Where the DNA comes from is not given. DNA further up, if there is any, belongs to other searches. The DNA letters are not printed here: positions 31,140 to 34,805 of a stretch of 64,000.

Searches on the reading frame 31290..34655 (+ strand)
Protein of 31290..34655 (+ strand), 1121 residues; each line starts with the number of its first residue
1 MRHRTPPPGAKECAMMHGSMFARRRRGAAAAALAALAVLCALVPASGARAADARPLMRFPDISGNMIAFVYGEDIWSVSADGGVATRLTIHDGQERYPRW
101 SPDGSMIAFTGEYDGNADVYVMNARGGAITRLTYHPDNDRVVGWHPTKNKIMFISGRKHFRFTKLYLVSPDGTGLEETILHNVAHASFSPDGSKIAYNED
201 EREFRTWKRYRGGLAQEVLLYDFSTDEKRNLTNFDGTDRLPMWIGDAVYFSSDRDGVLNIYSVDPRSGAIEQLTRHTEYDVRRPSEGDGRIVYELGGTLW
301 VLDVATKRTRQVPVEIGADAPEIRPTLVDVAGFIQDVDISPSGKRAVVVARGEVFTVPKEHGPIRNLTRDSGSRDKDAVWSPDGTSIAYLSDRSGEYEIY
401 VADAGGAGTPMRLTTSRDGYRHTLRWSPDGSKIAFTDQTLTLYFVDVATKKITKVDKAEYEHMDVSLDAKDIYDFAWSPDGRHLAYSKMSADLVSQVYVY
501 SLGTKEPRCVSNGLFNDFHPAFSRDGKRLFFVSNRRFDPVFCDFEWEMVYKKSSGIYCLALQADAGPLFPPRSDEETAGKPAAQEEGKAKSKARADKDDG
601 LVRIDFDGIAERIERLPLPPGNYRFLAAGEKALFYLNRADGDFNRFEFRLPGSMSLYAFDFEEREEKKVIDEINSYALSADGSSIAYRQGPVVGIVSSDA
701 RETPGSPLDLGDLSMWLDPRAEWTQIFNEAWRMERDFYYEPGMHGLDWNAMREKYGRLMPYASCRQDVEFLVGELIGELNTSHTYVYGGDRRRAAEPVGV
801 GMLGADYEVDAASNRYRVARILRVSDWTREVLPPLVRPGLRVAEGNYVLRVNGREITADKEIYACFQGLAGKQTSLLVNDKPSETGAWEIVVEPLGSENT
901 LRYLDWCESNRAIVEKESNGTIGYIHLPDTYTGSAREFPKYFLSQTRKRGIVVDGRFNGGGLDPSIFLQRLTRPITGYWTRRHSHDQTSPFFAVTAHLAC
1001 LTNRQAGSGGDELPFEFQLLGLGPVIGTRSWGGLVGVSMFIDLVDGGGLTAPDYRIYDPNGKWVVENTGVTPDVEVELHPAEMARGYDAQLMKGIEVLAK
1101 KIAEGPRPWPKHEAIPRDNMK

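Call 9: search_protein_families(library=pfam, proteins=[window:31290-34655:+], max_evalue=0.001)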
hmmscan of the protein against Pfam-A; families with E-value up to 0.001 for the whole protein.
window:31290-34655:+ (1121 aa): 9 families
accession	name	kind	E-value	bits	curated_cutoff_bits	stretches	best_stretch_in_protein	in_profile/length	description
PF07676.18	PD40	-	1.1e-37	127.6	20.9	3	374-401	10-38/38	WD40-like Beta Propeller Repeat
PF03572.23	Peptidase_S41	-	4.2e-22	78.9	24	1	922-1076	2-165/165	Peptidase family S41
PF14684.11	Tricorn_C1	-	4.6e-18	65.3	24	1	719-777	1-59/59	Tricorn protease C1 domain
PF00930.27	DPPIV_N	-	2.3e-17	63.2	22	0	85-141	35-87/354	Dipeptidyl peptidase IV (DPP IV) N-terminal region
PF14685.13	PDZ_Tricorn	-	3e-17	62.8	25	1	801-884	1-82/88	Tricorn protease PDZ domain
PF25174.1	Beta-prop_THOC3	-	3.8e-14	52.8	305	1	417-490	87-150/272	THOC3 beta-propeller domain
PF23414.1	Beta-prop_EML_2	-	7.3e-07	29.3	90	0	335-454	43-160/266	Echinoderm microtubule-associated protein second beta-propeller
PF24817.1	WD40_WDHD1_1st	-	8.5e-06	25.6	109.9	0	399-490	202-286/291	WDHD1 first WD40 domain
PF24807.1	WD40_CDC20-Fz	-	0.00019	21.3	200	0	352-487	29-153/292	CDC20/Fizzy WD40 domain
